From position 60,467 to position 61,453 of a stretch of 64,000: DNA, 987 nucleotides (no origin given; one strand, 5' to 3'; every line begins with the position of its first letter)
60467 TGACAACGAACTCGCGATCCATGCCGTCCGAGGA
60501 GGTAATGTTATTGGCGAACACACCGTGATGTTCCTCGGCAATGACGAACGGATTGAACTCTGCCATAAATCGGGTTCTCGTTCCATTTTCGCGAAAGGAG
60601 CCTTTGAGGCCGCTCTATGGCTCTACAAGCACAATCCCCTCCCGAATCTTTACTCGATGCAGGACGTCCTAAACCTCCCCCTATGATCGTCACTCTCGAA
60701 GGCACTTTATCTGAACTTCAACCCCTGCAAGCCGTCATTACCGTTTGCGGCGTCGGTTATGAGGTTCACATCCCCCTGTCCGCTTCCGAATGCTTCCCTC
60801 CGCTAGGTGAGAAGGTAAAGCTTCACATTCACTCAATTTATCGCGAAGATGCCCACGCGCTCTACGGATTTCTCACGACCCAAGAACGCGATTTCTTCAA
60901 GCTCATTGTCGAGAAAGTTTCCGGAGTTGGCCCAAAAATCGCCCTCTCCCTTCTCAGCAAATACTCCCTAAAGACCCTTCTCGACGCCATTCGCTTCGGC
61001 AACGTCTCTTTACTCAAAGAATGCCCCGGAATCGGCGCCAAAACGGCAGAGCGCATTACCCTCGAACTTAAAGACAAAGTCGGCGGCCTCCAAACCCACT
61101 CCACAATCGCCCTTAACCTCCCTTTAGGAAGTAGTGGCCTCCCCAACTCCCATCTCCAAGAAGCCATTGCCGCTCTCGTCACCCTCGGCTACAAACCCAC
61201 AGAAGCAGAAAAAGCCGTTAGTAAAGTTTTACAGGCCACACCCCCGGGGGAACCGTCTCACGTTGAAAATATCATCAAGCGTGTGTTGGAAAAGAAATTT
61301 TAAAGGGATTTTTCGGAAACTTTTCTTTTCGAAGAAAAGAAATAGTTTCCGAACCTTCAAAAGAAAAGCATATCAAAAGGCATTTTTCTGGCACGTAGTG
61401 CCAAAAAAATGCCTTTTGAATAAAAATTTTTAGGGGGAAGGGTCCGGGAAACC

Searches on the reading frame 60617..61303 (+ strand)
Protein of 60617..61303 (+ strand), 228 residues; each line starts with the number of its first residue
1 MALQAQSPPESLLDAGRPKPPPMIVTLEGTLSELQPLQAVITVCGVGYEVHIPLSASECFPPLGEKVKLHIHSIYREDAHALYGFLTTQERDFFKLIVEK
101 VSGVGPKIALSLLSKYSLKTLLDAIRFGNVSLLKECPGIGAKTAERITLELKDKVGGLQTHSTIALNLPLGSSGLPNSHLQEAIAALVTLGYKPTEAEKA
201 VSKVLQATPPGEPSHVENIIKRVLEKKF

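Call 66: search_protein_families(library=pfam, proteins=[window:60617-61303:+], max_evalue=0.00001)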
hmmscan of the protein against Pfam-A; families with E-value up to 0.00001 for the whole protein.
window:60617-61303:+ (228 aa): 4 families
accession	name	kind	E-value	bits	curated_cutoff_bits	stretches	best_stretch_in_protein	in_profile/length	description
PF01330.27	RuvA_N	-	3.9e-19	68.9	23.6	1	23-84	1-61/61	RuvA N terminal domain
PF14520.12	HHH_5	-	9.1e-15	55.3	27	1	98-153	4-57/57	Helix-hairpin-helix domain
PF07499.19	RuvA_C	-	1.5e-11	45.1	24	1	179-224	2-43/47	RuvA, C-terminal domain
PF00633.29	HHH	-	2.5e-07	30.6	24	0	123-147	3-27/30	Helix-hairpin-helix motif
